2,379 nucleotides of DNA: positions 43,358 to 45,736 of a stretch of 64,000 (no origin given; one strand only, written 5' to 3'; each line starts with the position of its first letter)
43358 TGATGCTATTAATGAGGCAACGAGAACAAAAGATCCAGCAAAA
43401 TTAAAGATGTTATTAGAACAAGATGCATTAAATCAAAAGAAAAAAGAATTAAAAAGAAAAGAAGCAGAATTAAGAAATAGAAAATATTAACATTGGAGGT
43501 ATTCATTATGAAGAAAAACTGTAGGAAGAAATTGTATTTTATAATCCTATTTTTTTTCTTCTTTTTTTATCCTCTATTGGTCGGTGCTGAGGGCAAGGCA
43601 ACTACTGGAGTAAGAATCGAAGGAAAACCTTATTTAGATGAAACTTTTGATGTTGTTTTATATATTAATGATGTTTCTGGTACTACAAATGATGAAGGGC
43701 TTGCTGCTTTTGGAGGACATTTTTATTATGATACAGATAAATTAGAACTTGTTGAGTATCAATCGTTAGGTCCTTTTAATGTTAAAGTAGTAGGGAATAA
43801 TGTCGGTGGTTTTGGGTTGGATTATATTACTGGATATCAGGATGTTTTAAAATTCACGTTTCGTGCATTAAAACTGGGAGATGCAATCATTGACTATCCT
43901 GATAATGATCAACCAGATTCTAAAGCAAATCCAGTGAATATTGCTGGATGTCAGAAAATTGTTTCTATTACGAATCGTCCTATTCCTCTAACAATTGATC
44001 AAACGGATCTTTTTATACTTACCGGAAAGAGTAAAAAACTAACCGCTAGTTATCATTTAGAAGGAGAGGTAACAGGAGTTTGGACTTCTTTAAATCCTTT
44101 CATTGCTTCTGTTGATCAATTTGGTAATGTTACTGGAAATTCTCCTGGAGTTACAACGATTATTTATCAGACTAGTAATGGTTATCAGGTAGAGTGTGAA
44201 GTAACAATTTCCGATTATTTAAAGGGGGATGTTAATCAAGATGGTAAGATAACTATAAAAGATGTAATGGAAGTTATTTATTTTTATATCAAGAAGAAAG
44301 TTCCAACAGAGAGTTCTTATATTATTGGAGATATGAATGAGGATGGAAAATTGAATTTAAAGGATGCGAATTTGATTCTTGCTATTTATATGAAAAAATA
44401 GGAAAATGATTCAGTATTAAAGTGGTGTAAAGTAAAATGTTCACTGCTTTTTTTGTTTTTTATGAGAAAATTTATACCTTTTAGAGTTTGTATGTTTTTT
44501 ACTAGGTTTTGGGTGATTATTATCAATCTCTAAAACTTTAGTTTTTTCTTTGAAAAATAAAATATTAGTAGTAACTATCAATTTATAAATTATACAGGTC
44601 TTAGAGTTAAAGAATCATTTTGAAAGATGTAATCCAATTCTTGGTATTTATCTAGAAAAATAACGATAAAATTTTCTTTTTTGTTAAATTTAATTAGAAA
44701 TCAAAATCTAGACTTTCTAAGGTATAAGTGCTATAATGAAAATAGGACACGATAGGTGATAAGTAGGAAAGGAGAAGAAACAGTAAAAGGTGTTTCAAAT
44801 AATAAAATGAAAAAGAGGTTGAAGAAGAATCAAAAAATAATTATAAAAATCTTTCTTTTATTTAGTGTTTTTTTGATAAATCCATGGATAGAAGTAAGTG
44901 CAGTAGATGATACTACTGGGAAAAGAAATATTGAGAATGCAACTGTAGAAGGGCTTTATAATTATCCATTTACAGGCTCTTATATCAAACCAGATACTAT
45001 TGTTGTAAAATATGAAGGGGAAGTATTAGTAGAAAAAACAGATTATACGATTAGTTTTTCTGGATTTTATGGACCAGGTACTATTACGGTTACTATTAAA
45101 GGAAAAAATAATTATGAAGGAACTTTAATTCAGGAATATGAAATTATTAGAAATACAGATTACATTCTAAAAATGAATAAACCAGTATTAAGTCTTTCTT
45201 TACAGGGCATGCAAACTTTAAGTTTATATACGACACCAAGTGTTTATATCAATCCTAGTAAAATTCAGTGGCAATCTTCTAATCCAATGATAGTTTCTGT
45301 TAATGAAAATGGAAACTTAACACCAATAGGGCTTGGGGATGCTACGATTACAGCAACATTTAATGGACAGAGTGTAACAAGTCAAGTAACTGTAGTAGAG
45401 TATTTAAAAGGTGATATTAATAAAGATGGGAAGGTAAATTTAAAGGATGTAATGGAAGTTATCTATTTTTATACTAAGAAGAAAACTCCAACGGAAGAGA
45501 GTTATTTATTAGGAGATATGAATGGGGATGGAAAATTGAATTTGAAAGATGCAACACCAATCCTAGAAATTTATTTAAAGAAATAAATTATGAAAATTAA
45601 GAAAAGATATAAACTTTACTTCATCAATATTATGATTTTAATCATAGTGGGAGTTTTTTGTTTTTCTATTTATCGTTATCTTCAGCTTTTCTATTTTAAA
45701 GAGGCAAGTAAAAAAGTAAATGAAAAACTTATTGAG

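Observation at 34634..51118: Non-cellulosomal cohesin-dockerin cell-surface assembly locus with embedded sortase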

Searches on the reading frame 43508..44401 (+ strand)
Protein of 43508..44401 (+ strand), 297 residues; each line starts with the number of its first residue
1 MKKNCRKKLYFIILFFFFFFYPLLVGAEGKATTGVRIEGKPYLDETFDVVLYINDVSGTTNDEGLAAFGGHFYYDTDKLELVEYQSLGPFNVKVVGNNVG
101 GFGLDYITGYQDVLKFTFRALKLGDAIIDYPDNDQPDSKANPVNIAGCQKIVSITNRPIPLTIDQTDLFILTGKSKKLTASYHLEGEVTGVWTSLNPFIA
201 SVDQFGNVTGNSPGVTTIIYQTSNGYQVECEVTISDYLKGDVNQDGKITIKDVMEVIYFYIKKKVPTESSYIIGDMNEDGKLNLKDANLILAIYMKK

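Call 4: search_protein_families(library=pfam, proteins=[window:43508-44401:+], max_evalue=0.1)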
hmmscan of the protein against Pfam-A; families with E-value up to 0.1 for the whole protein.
window:43508-44401:+ (297 aa): 4 families
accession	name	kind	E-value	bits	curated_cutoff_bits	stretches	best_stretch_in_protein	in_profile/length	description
PF02368.24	Big_2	-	2.7e-10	40.5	22.8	1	161-224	5-70/79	Bacterial Ig-like domain (group 2)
PF00404.24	Dockerin_1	-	8.6e-08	32.7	22.9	1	239-290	1-52/57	Dockerin type I domain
PF22648.2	SET7_N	-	0.0095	16.2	27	0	268-283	16-31/74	Histone H3 K4-specific methyltransferase SET7 N-terminal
PF00036.39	EF-hand_1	-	0.035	14.1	25.4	0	241-256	10-25/29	EF hand domain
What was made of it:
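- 43508..44401 (+): g5: 297-aa adaptor-like protein. Signal peptide, cohesin fold (43589-43987), Big_2 (43988-44179) and dockerin (44225-44398). Big_2 E 2.7e-10 and Dockerin_1 E 8.6e-8 (call 4).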

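Call 5: search_protein_families(library=ncbifam, proteins=[window:43508-44401:+], max_evalue=0.01)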
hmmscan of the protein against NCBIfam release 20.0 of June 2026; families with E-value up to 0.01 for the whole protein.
window:43508-44401:+ (297 aa): 0 families

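Call 13: find_homologous_proteins(query=window:43508-44398:+, max_evalue=0.001)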
Query window:43508-44398:+ (297 aa): 32 proteins with E <= 0.001 among 1029 candidates.
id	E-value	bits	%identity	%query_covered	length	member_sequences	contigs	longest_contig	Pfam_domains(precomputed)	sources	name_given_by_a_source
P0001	8.0e-196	667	100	100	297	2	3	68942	PF00404.25,PF02368.25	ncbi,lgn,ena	-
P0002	1.7e-140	486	72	100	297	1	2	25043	PF00404.25,PF02368.25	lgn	-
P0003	3.1e-131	455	70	99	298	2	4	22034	PF02368.25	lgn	-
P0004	3.0e-130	452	67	100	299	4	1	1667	PF00404.25,PF02368.25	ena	-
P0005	1.3e-129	450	66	100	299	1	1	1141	PF00404.25,PF02368.25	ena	-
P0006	1.4e-125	436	68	100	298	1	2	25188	PF00404.25,PF02368.25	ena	-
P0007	3.0e-120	419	64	100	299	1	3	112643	PF02368.25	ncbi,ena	-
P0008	4.0e-120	419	64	99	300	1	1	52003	PF02368.25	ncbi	-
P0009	4.0e-117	409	66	93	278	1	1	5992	PF00404.25,PF02368.25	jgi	-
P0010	4.3e-106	373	56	100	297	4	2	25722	PF00404.25,PF02368.25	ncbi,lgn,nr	ncbi:MAG: hypothetical protein HFG40_03350 [Bacilli bacterium]|nr:hypothetical protein [Bacilli bact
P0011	3.7e-105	369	60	100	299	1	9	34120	PF00404.25,PF02368.25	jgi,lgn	-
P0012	6.2e-39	152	49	52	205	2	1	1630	-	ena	-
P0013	7.8e-31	126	62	36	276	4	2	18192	PF00404.25,PF02368.25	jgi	-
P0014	8.3e-21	93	40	20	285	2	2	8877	PF00404.25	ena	-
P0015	2.1e-20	91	40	20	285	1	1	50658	PF00404.25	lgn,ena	-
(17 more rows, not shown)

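Call 14: find_encoding_contigs(protein=P0007, flank=10000, max_places=2)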
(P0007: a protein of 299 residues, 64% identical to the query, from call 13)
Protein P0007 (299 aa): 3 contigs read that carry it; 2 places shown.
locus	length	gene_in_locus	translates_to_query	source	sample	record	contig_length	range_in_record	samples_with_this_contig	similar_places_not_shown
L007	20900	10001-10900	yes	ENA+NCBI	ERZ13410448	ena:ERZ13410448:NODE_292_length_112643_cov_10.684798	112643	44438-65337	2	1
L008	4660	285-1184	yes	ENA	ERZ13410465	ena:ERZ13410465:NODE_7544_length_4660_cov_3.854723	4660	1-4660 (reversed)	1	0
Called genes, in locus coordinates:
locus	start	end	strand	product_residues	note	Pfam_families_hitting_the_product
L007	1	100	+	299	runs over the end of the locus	PF00561:Abhydrolase_1, PF12146:Hydrolase_4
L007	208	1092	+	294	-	PF00106:adh_short (weak), PF13561:adh_short_C2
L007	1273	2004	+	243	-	PF00963:Cohesin (weak)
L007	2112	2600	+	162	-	-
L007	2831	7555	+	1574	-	PF12733:Cadherin-like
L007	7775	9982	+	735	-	-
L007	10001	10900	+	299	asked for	PF02368:Big_2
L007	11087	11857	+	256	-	PF02368:Big_2, PF00404:Dockerin_1 (weak)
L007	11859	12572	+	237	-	PF04203:Sortase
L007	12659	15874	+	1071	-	PF02368:Big_2 (weak), PF20578:aBig_2 (faint), PF21461:HL_N-beta (faint), PF21764:Invasin_D4 (faint), PF22359:Big-like (faint), PF02368:Big_2, PF26918:Ig_Eae (weak), PF02368:Big_2, +2 more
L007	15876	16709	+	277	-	PF00963:Cohesin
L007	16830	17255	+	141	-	PF08279:HTH_11 (weak), PF12844:HTH_19, PF01381:HTH_3, PF13443:HTH_26 (weak)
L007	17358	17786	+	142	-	-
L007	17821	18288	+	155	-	-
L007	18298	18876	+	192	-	-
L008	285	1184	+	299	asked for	PF02368:Big_2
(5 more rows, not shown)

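Call 15: find_encoding_contigs(protein=P0010, flank=10000, max_places=2)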
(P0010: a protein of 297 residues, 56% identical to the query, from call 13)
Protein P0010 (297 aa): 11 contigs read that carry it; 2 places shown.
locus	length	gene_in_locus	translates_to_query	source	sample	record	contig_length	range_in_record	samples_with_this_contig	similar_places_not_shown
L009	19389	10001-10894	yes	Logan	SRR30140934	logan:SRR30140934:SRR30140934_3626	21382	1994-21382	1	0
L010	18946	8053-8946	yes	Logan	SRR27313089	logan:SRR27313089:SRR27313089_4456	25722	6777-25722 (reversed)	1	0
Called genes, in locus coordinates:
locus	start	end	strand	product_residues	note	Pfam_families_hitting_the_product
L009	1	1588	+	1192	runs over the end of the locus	?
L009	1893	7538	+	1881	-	PF12733:Cadherin-like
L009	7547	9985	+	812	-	PF12733:Cadherin-like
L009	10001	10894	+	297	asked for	PF02368:Big_2, PF00404:Dockerin_1 (faint)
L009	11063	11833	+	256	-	PF02368:Big_2, PF26918:Ig_Eae (faint), PF00404:Dockerin_1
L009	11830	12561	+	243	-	PF04203:Sortase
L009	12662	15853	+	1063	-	PF02368:Big_2 (weak), PF02368:Big_2, PF25354:Ig_NUP210_16th (weak), PF02368:Big_2, PF02368:Big_2, PF22359:Big-like, PF02368:Big_2, PF02368:Big_2, +8 more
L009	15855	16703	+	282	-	PF00963:Cohesin, PF02368:Big_2 (weak)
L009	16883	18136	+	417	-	PF09903:DUF2130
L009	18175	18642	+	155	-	PF04073:tRNA_edit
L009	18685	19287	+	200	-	PF01613:Flavin_Reduct, PF21349:RUBY_RBDX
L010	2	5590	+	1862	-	?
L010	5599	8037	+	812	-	PF12733:Cadherin-like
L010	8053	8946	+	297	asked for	PF02368:Big_2, PF00404:Dockerin_1 (faint)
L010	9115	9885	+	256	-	PF02368:Big_2, PF26918:Ig_Eae (faint), PF00404:Dockerin_1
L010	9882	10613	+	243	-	PF04203:Sortase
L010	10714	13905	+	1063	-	PF02368:Big_2 (weak), PF02368:Big_2, PF25354:Ig_NUP210_16th (weak), PF02368:Big_2, PF02368:Big_2, PF22359:Big-like, PF02368:Big_2, PF02368:Big_2, +8 more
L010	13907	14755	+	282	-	PF00963:Cohesin, PF02368:Big_2 (weak)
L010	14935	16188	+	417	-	PF09903:DUF2130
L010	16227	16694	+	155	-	PF04073:tRNA_edit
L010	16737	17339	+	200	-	PF01613:Flavin_Reduct, PF21349:RUBY_RBDX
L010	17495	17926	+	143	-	PF01047:MarR, PF03965:Penicillinase_R (weak), PF12802:MarR_2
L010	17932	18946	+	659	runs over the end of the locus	PF01554:MatE, PF13189:Cytidylate_kin2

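Call 17: find_encoding_contigs(protein=P0011, flank=10000, max_places=1)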
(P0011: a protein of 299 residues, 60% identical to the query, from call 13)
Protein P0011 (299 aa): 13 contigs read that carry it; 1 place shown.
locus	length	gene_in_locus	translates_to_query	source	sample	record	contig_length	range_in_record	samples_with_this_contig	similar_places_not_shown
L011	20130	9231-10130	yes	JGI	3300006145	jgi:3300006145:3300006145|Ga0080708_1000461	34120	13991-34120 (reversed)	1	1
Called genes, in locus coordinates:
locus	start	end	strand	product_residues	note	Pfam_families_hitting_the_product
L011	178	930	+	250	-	-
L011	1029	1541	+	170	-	-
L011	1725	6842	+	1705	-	PF12733:Cadherin-like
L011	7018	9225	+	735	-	-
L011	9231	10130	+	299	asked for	PF02368:Big_2, PF00404:Dockerin_1 (weak)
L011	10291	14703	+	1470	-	PF13306:LRR_5, PF26182:Ig_NUP210_5th (faint), PF26918:Ig_Eae (weak), PF02368:Big_2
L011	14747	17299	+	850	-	PF13306:LRR_5 (faint), PF02368:Big_2 (faint), PF00404:Dockerin_1 (faint)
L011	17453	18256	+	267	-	PF02368:Big_2, PF22359:Big-like, PF00404:Dockerin_1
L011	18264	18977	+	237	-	PF04203:Sortase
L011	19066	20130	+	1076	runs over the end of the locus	PF02368:Big_2, PF20578:aBig_2 (faint), PF21461:HL_N-beta (faint), PF21764:Invasin_D4 (faint), PF26182:Ig_NUP210_5th (faint), PF02368:Big_2, PF22359:Big-like, PF02368:Big_2, +1 more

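Call 18: find_encoding_contigs(protein=P0008, flank=10000, max_places=1)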
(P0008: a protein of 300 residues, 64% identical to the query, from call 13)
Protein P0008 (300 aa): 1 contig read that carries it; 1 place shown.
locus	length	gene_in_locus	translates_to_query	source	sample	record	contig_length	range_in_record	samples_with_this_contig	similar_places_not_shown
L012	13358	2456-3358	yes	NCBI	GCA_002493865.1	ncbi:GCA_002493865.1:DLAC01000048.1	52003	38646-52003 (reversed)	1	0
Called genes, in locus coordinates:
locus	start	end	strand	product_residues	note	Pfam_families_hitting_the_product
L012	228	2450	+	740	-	PF12733:Cadherin-like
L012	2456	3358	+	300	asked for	PF02368:Big_2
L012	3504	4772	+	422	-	-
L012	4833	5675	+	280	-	PF04203:Sortase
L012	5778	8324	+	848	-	PF13306:LRR_5 (faint), PF02368:Big_2, PF00404:Dockerin_1 (faint)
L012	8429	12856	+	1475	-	PF26182:Ig_NUP210_5th (faint), PF13306:LRR_5, PF21764:Invasin_D4 (faint), PF02368:Big_2 (weak), PF26918:Ig_Eae, PF02368:Big_2, PF00404:Dockerin_1 (weak)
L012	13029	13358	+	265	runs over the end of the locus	PF02368:Big_2 (weak)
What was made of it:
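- Cargo in relatives is LRR_5 plus Big_2 plus dockerin, 850 and 1470 aa (calls 17, 18).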

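Call 38: predict_structure(alignment_id=A4)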
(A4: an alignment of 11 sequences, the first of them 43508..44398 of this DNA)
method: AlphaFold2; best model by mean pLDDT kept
length: 297 residues; sequences in the alignment: 11
mean_pLDDT: 78.0   pTM: 0.53
mean pLDDT of the five models: 78.0, 77.8, 73.4, 71.6, 70.6
residues with pLDDT >= 90: 103; 70-90: 98; 50-70: 83; < 50: 13
segments of 3 or more residues with pLDDT < 50: 22-25, 239-246
pLDDT, mean of each block of 10 residues (from residue 1): 64 71 56 91 94 80 71 95 86 86 76 94 95 66 81 88 87 87 82 96 94 93 90 71 48 60 57 57 61 56
secondary structure, 60 per line:
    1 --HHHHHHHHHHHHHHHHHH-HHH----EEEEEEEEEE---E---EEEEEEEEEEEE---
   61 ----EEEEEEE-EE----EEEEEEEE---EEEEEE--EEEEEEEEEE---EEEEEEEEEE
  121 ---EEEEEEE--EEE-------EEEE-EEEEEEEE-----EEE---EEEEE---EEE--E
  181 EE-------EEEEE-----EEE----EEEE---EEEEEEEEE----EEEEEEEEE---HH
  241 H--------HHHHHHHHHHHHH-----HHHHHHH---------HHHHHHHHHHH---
elements in order: H3-20 E29-38 E46-57 E65-71 E79-86 E90-95 E98-107 E111-120 E124-130 E133-135 E143-146 E148-155 E161-163 E167-171 E175-177 E180-182 E190-194 E200-202 E207-210 E214-222 E227-235 H250-262 H268-274 H284-294

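Call 41: fold_search(model_id=the predicted structure, library=pdb)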
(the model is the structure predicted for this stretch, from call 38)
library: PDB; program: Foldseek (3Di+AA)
matches with E <= 10: 1921; with E <= 0.001: 173
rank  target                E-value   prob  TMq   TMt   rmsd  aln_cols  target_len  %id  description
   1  2w1n                  2.0e-11  1.00  0.38  0.48   9.8       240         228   17  cohesin and fibronectin type-III double module construct from the Clostridium perfringens glycoside hydrolase GH84C (released 2009-02-03)
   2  7r5k_10               5.2e-09  1.00  0.27  0.07   9.4       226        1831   13  Human nuclear pore complex (constricted) (released 2022-06-22)
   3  2jh2_A                1.9e-08  1.00  0.37  0.76   3.1       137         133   20  X-ray crystal structure of a cohesin-like module from Clostridium perfringens (released 2007-11-06)
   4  9hcj_10               2.0e-08  1.00  0.24  0.05  13.8       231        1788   14  D. discoideum nuclear pore complex (released 2024-12-25)
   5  8gyr_A                2.2e-08  1.00  0.26  0.38  10.6       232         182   12  Crystal structure of a variable region segment of Leptospira host-interacting outer surface protein, LigA (released 2023-06-28)
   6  8gyr_B                5.3e-08  1.00  0.26  0.40  10.0       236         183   10  Crystal structure of a variable region segment of Leptospira host-interacting outer surface protein, LigA (released 2023-06-28)
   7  2jh2_B                6.7e-08  1.00  0.37  0.75   3.1       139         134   19  X-ray crystal structure of a cohesin-like module from Clostridium perfringens (released 2007-11-06)
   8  1f00                  6.7e-08  1.00  0.23  0.24   9.3       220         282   18  CRYSTAL STRUCTURE OF C-TERMINAL 282-RESIDUE FRAGMENT OF ENTEROPATHOGENIC E. COLI INTIMIN (released 2000-07-12)
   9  2vo8                  7.0e-08  1.00  0.37  0.77   2.9       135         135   14  Cohesin module from Clostridium perfringens ATCC13124 family 33 glycoside hydrolase. (released 2008-09-02)
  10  2jh2_C                4.7e-07  1.00  0.35  0.74   3.2       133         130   20  X-ray crystal structure of a cohesin-like module from Clostridium perfringens (released 2007-11-06)
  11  7z4b_DW               2.0e-06  1.00  0.23  0.10  10.2       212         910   16  Bacteriophage SU10 virion (C1) (released 2022-12-28)
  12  2vn5_A                2.3e-06  1.00  0.31  0.56   4.0       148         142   14  The Clostridium cellulolyticum dockerin displays a dual binding mode for its cohesin partner (released 2008-05-20)
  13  7z47_G                6.4e-06  1.00  0.24  0.09  13.6       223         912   16  Tail of bacteriophage SU10 (released 2022-08-10)
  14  1epf_B                8.9e-06  1.00  0.24  0.33  10.0       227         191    8  CRYSTAL STRUCTURE OF THE TWO N-TERMINAL IMMUNOGLOBULIN DOMAINS OF THE NEURAL CELL ADHESION MOLECULE (NCAM) (released 2000-10-09)
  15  7t4f_A                9.9e-06  1.00  0.25  0.30  18.1       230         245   13  Structure of bacteriophage lambda tube protein V in C3 (released 2023-06-14)
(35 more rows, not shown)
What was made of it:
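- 43508..44401 (+): AF2 model and Foldseek: C. perfringens cohesins 2w1n, 2jh2 and 2vo8 (calls 38, 41).
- On Cohesin domain (Pfam PF00963): The AF2 model (pLDDT 78) matches 2jh2 and 2vo8 with target-normalised TM 0.75-0.77 and rmsd about 3 A, and matches 2w1n at E 2e-11 (calls 38, 41).
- Closest known: Clostridium perfringens non-cellulosomal cohesin-dockerin pairs. Same: They are also the closest by fold (2w1n, 2jh2, 2vo8; call 41).
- Checked: Its AF2 model (pLDDT 78, call 38) matches C. perfringens cohesins 2jh2, 2vo8 and 2w1n, with target-normalised TM 0.75-0.77 for the single-module structures 2jh2 and 2vo8 (call 41).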

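Call 87: search_protein_families(library=padloc, proteins=[window:43508-44401:+], max_evalue=0.001)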
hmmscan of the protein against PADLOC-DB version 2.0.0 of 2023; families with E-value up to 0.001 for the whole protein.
window:43508-44401:+ (297 aa): 0 families

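Call 90: find_related_loci(query=A4, collection=viral_contigs, flank=5000)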
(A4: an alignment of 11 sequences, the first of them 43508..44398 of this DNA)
Query A4 (297 aa) in viral_contigs; peptide patterns used: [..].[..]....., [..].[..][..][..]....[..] (x = any residue, [..] = any of these).
18 stretches matched a pattern, but none encodes a relative of the query by tblastn (E <= 1e-3).

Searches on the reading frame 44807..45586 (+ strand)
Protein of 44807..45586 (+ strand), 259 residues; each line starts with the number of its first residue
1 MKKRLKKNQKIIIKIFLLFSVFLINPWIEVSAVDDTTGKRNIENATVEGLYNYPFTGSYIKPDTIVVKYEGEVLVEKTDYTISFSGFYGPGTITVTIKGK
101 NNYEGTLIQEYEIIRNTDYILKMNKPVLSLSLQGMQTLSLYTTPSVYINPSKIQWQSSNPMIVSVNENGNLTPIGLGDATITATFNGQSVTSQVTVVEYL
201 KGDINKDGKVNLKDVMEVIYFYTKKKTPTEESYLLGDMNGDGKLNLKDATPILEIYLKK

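Call 4: search_protein_families(library=pfam, proteins=[window:44807-45586:+], max_evalue=0.1)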
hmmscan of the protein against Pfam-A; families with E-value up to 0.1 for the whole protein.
window:44807-45586:+ (259 aa): 8 families
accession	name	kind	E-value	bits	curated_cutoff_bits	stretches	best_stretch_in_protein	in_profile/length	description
PF00404.24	Dockerin_1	-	8.2e-09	36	22.9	1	201-250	1-50/57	Dockerin type I domain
PF02368.24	Big_2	-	3e-07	30.7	22.8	1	135-193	19-76/79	Bacterial Ig-like domain (group 2)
PF00036.39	EF-hand_1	-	0.0056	16.6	25.4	0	203-218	10-25/29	EF hand domain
PF20578.4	aBig_2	-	0.0088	16.3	27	1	144-192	28-78/89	Atrophied bacterial Ig domain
PF20623.4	Sgo0707_N2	-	0.014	15.3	27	1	65-118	58-107/141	Sgo0707 N2 domain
PF12985.13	DUF3869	-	0.079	13.6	24.5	0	162-203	33-75/85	Domain of unknown function (DUF3869)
PF22359.2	Big-like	-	0.083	13.6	27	0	156-196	6-46/48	Bacterial Ig-like domain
PF13833.12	EF-hand_8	-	0.1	12.8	28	0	236-248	34-46/54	EF-hand domain pair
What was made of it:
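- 44807..45586 (+): g6: 259-aa cargo. Signal peptide, unassigned N-terminal domain (44906-45196), Big_2 (45209-45385) and dockerin (45410-45583). A promoter-like site with an extended -10 lies at 44709-44737. Dockerin_1 E 8.2e-9 and Big_2 E 3e-7 (call 4).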

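Call 5: search_protein_families(library=ncbifam, proteins=[window:44807-45586:+], max_evalue=0.01)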
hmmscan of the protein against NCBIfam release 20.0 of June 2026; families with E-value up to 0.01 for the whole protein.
window:44807-45586:+ (259 aa): 0 families

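Call 87: search_protein_families(library=padloc, proteins=[window:44807-45586:+], max_evalue=0.001)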
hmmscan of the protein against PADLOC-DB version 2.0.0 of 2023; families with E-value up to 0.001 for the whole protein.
window:44807-45586:+ (259 aa): 0 families

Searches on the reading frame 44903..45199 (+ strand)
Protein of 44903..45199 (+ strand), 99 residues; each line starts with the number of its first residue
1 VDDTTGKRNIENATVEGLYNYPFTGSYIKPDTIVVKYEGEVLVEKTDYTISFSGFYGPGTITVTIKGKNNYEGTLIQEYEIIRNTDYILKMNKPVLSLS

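Call 28: search_protein_families(library=pfam, proteins=[window:44903-45199:+], max_evalue=1)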
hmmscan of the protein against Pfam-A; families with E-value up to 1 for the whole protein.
seq(99 aa): 2 families
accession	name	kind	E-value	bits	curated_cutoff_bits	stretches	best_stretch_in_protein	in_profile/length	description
PF20623.4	Sgo0707_N2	-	0.0029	17.5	27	1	33-86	58-107/141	Sgo0707 N2 domain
PF18195.6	GatD_N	-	0.11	12.4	25.7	0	61-92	7-37/54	GatD N-terminal domain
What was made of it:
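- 44807..45586 (+): N-terminal domain: only a weak Sgo0707_N2 match, E 0.003 (call 28).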
